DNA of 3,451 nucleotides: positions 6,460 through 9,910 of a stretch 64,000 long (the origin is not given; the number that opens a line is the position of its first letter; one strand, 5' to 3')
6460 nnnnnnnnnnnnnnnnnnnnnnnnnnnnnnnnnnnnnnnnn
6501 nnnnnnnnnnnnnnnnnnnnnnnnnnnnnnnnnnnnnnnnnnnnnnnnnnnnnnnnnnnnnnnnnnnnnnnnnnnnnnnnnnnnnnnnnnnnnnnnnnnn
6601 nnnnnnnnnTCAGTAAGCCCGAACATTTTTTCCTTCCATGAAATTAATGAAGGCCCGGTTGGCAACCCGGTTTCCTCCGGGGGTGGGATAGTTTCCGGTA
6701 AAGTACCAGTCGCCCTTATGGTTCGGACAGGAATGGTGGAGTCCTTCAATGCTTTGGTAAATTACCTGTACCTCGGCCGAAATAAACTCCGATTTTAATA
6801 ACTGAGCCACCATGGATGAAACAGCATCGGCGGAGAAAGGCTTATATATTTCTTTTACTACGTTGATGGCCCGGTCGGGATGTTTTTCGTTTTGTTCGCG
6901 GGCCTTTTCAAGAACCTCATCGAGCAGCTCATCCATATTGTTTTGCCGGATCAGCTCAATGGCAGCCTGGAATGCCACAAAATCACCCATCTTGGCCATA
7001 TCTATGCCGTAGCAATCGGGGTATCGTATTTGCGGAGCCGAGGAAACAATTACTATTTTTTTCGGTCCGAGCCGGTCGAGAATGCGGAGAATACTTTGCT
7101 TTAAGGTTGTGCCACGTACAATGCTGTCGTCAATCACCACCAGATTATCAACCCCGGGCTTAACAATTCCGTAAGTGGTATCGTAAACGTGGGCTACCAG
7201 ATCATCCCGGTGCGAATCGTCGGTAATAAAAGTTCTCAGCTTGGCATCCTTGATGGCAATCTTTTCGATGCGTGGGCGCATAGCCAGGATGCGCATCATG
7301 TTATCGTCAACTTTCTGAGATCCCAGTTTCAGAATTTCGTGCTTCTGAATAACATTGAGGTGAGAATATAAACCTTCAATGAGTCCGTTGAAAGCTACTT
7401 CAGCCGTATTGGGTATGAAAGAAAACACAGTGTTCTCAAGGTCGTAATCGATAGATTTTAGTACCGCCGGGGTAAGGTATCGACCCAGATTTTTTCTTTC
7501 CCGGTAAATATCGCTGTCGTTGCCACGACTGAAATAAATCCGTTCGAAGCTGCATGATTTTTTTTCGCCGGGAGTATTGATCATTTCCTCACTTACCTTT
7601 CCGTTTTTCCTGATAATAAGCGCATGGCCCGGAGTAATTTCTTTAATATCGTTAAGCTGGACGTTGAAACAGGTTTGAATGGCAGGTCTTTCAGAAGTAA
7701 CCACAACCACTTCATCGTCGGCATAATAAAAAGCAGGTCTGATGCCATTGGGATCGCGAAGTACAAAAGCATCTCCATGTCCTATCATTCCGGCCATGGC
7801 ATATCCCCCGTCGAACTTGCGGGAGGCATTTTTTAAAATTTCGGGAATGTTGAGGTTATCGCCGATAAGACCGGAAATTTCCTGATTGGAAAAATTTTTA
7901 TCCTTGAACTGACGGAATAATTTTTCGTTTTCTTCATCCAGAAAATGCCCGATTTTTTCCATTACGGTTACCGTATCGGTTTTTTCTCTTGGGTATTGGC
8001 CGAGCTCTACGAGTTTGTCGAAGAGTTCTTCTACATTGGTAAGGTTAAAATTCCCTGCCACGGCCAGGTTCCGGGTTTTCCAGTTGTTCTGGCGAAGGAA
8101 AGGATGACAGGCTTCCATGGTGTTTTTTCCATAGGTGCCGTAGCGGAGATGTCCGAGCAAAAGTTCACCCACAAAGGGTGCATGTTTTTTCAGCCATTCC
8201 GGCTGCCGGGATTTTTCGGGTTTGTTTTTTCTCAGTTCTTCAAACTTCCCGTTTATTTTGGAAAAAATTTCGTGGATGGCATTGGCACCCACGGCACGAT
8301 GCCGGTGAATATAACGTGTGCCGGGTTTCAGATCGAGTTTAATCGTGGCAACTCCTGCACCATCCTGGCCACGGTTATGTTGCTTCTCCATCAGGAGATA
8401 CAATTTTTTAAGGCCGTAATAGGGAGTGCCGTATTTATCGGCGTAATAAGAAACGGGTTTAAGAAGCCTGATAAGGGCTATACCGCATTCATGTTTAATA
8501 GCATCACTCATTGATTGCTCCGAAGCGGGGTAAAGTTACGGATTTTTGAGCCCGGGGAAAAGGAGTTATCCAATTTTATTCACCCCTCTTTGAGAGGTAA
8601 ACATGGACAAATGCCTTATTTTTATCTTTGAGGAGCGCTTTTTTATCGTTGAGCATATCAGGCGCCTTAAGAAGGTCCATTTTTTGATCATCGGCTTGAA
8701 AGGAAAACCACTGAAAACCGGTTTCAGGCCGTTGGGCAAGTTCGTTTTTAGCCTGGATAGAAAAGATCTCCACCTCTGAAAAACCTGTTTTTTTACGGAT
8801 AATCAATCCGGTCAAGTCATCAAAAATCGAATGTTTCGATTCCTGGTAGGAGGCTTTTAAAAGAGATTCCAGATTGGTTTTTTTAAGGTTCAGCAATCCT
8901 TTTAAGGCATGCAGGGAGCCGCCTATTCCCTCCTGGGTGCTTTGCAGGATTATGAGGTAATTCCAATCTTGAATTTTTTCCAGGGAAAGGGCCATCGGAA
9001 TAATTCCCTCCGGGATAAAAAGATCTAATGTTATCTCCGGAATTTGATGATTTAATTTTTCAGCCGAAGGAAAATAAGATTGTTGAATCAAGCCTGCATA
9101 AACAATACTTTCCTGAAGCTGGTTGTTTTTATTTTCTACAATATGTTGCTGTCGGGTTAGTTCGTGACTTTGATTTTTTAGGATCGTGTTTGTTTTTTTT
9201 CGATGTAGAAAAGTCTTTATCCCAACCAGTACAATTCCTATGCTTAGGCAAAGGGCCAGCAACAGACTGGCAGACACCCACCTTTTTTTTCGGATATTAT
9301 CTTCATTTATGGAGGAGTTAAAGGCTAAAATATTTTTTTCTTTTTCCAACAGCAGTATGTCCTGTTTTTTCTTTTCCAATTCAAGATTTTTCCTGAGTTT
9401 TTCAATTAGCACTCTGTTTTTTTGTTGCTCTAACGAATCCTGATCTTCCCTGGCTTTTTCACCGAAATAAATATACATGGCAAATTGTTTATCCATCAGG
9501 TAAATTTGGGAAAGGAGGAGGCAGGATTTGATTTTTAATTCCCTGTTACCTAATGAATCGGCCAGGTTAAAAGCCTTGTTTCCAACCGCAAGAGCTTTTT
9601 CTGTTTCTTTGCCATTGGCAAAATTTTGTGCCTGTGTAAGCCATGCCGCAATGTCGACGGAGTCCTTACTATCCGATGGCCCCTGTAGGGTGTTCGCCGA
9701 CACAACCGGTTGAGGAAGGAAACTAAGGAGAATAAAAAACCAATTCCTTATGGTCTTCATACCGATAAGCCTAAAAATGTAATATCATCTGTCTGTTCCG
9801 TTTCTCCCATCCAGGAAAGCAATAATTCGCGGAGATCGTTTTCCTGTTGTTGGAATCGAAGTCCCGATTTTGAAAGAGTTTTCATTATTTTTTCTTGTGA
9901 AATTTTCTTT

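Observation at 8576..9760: Fourth paralog has lost both PP2C metal-binding Asp motifs: predicted pseudophosphatase co-transcribed with an active paralog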

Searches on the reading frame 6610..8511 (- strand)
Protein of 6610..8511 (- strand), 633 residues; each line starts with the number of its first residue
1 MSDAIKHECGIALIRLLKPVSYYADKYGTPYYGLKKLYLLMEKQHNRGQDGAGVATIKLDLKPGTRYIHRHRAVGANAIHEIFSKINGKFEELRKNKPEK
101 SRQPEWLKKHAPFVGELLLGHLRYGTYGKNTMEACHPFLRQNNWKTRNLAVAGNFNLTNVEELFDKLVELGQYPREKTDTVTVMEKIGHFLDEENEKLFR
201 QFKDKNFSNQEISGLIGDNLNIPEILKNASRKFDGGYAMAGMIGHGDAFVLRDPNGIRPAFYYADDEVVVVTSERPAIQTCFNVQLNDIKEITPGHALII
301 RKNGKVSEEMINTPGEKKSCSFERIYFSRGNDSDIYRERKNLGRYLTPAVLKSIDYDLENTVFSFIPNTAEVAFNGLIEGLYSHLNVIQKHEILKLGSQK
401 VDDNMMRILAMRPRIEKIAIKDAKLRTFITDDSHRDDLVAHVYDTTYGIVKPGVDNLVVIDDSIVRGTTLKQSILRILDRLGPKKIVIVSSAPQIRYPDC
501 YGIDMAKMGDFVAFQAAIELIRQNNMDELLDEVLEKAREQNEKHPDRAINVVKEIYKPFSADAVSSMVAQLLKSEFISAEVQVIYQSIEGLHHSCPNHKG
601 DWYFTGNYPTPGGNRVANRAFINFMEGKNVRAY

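Call 8: search_protein_families(library=pfam, proteins=[window:6610-8511:-], max_evalue=0.1)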
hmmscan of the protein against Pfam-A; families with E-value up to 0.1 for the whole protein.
window:6610-8511:- (633 aa): 4 families
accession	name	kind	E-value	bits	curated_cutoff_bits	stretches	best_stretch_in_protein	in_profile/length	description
PF13537.11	GATase_7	-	3.2e-07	30.8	25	1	147-279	22-122/123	Glutamine amidotransferase domain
PF13522.11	GATase_6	-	2.4e-05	24.8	27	1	116-185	11-75/130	Glutamine amidotransferase domain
PF13230.11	GATase_4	-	0.0007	19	23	1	100-181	57-131/272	Glutamine amidotransferases class-II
PF00310.26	GATase_2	-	0.058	12.6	19.9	1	251-304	346-399/420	Glutamine amidotransferases class-II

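Call 91: list_cluster_members(proteins=[window:6610-8511:-, window:12017-13033:-, P0002, P0004, P0071, window:20174-20698:-])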
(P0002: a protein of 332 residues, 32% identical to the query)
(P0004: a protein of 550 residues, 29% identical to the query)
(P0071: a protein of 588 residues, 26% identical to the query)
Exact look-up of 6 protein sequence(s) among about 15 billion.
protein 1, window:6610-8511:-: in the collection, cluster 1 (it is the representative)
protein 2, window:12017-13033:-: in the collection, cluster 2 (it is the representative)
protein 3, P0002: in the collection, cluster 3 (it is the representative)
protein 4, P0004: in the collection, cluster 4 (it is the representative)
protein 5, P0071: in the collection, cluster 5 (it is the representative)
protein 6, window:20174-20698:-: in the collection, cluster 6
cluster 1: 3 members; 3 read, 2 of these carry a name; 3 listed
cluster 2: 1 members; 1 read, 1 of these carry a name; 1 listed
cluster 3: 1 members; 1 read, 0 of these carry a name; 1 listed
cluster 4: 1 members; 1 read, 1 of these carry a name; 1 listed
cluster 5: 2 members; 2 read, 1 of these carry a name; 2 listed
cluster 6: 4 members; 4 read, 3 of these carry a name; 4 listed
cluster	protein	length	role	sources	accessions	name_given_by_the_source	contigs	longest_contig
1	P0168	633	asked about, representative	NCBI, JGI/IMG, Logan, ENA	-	amidophosphoribosyltransferase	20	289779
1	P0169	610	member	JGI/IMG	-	amidophosphoribosyltransferase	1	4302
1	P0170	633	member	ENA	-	-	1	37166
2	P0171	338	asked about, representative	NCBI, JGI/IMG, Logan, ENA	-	aminocarboxymuconate-semialdehyde decarboxylase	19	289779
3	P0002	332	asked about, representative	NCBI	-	-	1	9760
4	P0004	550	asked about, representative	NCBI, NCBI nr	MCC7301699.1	MAG: tetratricopeptide repeat protein [Bacteroidia bacterium] | tetratricopeptide repeat protein [Bacteroidia bacterium]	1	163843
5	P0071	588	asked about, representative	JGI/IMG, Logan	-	tetratricopeptide (TPR) repeat protein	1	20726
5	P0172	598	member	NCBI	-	-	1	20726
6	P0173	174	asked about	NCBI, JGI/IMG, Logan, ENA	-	3-hydroxyanthranilate 3,4-dioxygenase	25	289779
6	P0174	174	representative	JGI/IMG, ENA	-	3-hydroxyanthranilate 3,4-dioxygenase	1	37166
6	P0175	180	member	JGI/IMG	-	3-hydroxyanthranilate 3,4-dioxygenase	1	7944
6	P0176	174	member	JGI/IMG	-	-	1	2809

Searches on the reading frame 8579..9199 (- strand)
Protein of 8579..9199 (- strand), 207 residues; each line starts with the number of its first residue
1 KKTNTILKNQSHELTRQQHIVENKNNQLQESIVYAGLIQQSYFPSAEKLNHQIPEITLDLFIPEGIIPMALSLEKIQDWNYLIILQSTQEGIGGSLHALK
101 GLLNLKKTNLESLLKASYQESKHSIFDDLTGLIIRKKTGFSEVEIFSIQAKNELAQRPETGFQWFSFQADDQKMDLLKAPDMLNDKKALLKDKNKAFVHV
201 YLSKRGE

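Call 19: search_protein_families(library=pfam, proteins=[window:8579-9199:-], max_evalue=10)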
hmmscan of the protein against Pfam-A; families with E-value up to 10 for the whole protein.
seq(207 aa): 0 families

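Call 43: find_homologous_proteins(query=A4, max_evalue=0.001)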
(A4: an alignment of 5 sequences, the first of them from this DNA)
Query A4 (5 sequences) (178 aa, profile of the alignment): 3 proteins with E <= 0.001 among 1916 candidates.
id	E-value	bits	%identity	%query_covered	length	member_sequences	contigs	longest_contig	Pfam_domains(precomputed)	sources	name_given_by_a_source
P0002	5.5e-59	216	37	40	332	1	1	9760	-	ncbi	-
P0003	4.1e-55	203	35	40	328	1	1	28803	-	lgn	-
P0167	4.2e-48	181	35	40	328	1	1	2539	-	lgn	-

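Call 45: find_encoding_contigs(protein=P0167, flank=6000, max_places=3)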
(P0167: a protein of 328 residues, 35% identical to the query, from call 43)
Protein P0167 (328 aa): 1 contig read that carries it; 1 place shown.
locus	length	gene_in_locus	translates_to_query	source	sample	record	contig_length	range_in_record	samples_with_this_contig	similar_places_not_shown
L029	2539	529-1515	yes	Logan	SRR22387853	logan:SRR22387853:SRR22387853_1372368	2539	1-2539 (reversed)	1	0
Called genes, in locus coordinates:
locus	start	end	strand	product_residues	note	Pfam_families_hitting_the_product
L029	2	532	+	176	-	?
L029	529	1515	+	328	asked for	-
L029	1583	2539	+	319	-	?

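Call 62: find_related_loci(query=A4, collection=metagenome_contigs, flank=4000)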
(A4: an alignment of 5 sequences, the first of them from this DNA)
Query A4 (178 aa) in metagenome_contigs; peptide patterns used: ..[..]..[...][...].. (x = any residue, [..] = any of these).
337 stretches matched a pattern; 4 encode a relative of the query (tblastn E <= 1e-3); 4 distinct loci.
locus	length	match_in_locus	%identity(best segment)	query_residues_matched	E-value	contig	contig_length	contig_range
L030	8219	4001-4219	35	1-73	1e-7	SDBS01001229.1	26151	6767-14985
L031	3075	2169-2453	29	1-100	2e-7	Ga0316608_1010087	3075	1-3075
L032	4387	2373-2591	28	1-73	9e-7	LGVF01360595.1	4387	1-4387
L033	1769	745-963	34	1-73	2e-6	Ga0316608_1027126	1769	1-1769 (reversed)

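Call 80: predict_structure(alignment_id=A7)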
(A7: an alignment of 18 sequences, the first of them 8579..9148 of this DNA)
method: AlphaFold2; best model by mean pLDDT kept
length: 190 residues; sequences in the alignment: 18
mean_pLDDT: 61.1   pTM: 0.54
mean pLDDT of the five models: 61.1, 61.0, 60.8, 59.8, 56.1
residues with pLDDT >= 90: 2; 70-90: 77; 50-70: 41; < 50: 70
segments of 3 or more residues with pLDDT < 50: 105-116, 118-123, 134-170, 172-180, 185-190
pLDDT, mean of each block of 10 residues (from residue 1): 88 81 74 66 60 79 76 79 81 70 45 46 54 44 41 40 45 46 45
secondary structure, 60 per line:
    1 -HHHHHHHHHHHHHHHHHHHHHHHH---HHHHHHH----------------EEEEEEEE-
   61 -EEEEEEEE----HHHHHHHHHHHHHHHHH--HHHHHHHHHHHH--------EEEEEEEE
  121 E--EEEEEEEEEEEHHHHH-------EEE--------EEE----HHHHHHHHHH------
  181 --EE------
elements in order: H2-25 H29-35 E52-59 E62-69 H74-90 H93-104 E113-121 E124-134 H135-139 E147-149 E158-160 H165-174

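Call 82: fold_search(model_id=the predicted structure, library=pdb)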
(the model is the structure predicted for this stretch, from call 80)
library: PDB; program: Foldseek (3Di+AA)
matches with E <= 10: 98; with E <= 0.001: 0
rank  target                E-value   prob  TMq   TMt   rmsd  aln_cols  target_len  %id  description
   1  3eq2_A                5.1e-01  0.77  0.35  0.19   6.2       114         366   15  Structure of Hexagonal Crystal form of Pseudomonas aeruginosa RssB (released 2009-10-20)
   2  6k4e_A                5.4e-01  0.92  0.34  0.27   2.7        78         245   17  SiaA-PP2C domain of Pseudomonas aeruginosa (released 2019-06-26)
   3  6k4e_B                5.7e-01  0.91  0.33  0.27   2.7        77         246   17  SiaA-PP2C domain of Pseudomonas aeruginosa (released 2019-06-26)
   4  4bxi                  6.4e-01  0.38  0.21  0.27  10.2        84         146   12  Crystal structure of ATP binding domain of AgrC from Staphylococcus aureus (released 2014-06-04)
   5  3eq2_B                1.1e+00  0.33  0.27  0.16   6.0       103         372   12  Structure of Hexagonal Crystal form of Pseudomonas aeruginosa RssB (released 2009-10-20)
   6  3zt9                  1.2e+00  0.54  0.25  0.25   2.4        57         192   12  The bacterial stressosome: a modular system that has been adapted to control secondary messenger signaling (released 2012-02-22)
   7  8rqk_A                1.2e+00  0.08  0.19  0.04  17.1       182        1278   10  Structure of the complete Vaccinia DNA-dependent RNA polymerase complex at 2.65A resolution (released 2025-01-29)
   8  3ehf_A                1.5e+00  0.12  0.19  0.20  10.6        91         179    9  Crystal structure of DesKC in complex with AMP-PCP (released 2009-09-15)
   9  8chu_B                1.5e+00  0.02  0.14  0.17  14.1       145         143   13  Crystal structure of human PURA repeat I-II K97E mutant (released 2024-02-21)
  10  3w40_A                1.8e+00  0.13  0.32  0.31  10.8       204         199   10  Crystal structure of RsbX in complex with magnesium in space group P1 (released 2014-01-22)
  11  8p0j_A                1.8e+00  0.07  0.21  0.04  15.9       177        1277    8  Cryo EM map and model of the vaccinia RNA polymerase intermediate pre-initiation open promoter complex (released 2024-05-22)
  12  3ehf_D                1.9e+00  0.09  0.18  0.19  10.4        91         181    9  Crystal structure of DesKC in complex with AMP-PCP (released 2009-09-15)
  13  6rid_A                2.0e+00  0.06  0.21  0.04  16.5       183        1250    8  Structure of Vaccinia Virus DNA-dependent RNA polymerase elongation complex (released 2019-12-18)
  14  2zic                  2.6e+00  0.06  0.17  0.07   8.4       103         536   13  Crystal structure of Streptococcus mutans dextran glucosidase (released 2008-06-24)
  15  1jyo_A                2.7e+00  0.06  0.19  0.26  13.2       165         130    9  Structure of the Salmonella Virulence Effector SptP in Complex with its Secretion Chaperone SicP (released 2001-11-07)
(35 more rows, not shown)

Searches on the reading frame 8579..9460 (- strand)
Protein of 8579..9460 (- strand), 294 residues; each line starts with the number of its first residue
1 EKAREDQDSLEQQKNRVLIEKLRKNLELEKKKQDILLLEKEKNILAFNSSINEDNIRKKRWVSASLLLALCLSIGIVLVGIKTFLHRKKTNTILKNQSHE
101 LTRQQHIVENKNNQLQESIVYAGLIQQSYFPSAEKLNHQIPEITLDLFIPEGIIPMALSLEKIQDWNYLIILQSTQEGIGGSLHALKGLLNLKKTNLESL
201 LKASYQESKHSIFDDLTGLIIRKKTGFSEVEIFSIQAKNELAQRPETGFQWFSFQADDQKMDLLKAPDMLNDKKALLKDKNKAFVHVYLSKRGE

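Call 40: find_related_loci(query=A3, collection=genome_contigs, flank=5000)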
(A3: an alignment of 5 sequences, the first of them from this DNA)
Query A3 (294 aa) in genome_contigs; peptide patterns used: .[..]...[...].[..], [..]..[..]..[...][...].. (x = any residue, [..] = any of these).
600 stretches matched a pattern (row limit reached: there are more); 15 encode a relative of the query (tblastn E <= 1e-3); 15 distinct loci.
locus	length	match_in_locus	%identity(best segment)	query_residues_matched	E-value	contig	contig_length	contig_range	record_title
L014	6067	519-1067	30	4-191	3e-18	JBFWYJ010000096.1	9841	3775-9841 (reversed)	MAG: Bacteroidia bacterium isolate CA_2019_TPBS_161 NODE_27077_length_9841_cov_2.739345_TPBS, whole genome shotgun seque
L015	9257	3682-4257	25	8-205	1e-15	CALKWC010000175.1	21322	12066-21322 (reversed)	MAG TPA_asm: uncultured Marinilabiliales bacterium isolate SRR5894287_bin.66_CONCOCT_v1.1_MAG genome assembly, contig: E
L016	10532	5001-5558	29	1-186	7e-14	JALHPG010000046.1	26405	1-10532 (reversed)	MAG: Bacteroidia bacterium isolate bin.223_sub c_000000007926, whole genome shotgun sequence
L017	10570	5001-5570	23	2-204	5e-11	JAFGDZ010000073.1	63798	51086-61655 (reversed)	MAG: Bacteroidales bacterium isolate Zod_Metabat.1203 k87_13690044, whole genome shotgun sequence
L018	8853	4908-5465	26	1-186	7e-10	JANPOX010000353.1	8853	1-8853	MAG: Bacteroidia bacterium isolate VAR_83_metabat_522 VAR_83_k141_395096, whole genome shotgun sequence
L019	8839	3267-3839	22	1-204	2e-8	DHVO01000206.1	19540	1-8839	MAG TPA_asm: Bacteroidales bacterium UBA5206 UBA5206_contig_12249, whole genome shotgun sequence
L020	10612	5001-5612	27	5-194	3e-8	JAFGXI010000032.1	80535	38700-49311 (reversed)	MAG: Bacteroidales bacterium isolate ZodW_Metabat.352 k87_9886383, whole genome shotgun sequence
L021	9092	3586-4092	20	7-189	4e-8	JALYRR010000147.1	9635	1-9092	MAG: Bacteroidota bacterium isolate MDV bin94 SD1455_NODE_1222_length_9635_cov_1.017038, whole genome shotgun sequence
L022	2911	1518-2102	24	5-204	5e-8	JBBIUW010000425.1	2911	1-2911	MAG: Sphingobacteriaceae bacterium isolate BR1F70218_bin_62 NODE_13899_length_2911_cov_0.850216, whole genome shotgun se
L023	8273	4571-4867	27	93-189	2e-7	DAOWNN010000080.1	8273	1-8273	MAG TPA_asm: Bacteroidota bacterium isolate CSMAG_3029 CSMAG_3029_k141_3093714_length_8273_cov_21.2563, whole genome sho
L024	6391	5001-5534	26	5-183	3e-7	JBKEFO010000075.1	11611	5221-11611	MAG: Marivirga sp. isolate 3300055476_22 Ga0535647_0004122, whole genome shotgun sequence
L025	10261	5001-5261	31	99-183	1e-6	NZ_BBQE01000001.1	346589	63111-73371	Sulfurospirillum cavolei NBRC 109482, whole genome shotgun sequence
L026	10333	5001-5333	29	7-117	4e-6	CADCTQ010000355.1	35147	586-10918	MAG: uncultured Cytophagales bacterium isolate AVDCRST_MAG56 genome assembly, contig: NODE33, whole genome shotgun seque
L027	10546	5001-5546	24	7-202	8e-6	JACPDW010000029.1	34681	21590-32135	MAG: Flavobacteriia bacterium isolate NC_groundwater_319_Ag_B-0.1um_30_14 GD18-4_B1_scaffold_946320, whole genome shotgu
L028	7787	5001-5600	23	7-192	1e-5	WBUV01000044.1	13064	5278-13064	MAG: Bacteroidales bacterium isolate SB25 contig_1940, whole genome shotgun sequence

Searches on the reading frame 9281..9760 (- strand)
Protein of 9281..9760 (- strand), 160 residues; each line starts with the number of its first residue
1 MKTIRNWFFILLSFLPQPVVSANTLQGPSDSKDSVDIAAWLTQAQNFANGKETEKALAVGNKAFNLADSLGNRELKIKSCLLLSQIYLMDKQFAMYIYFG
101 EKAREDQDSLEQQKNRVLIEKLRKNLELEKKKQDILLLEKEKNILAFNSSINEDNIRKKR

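Call 19: search_protein_families(library=pfam, proteins=[window:9281-9760:-], max_evalue=10)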
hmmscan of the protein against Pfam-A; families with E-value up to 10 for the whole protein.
seq(160 aa): 2 families
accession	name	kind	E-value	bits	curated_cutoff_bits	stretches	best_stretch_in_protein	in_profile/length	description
PF00626.27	Gelsolin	-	0.0018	18.5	21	1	86-119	20-53/76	Gelsolin repeat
PF13778.12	DUF4174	-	0.028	15.3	27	1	87-142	37-92/120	Domain of unknown function (DUF4174)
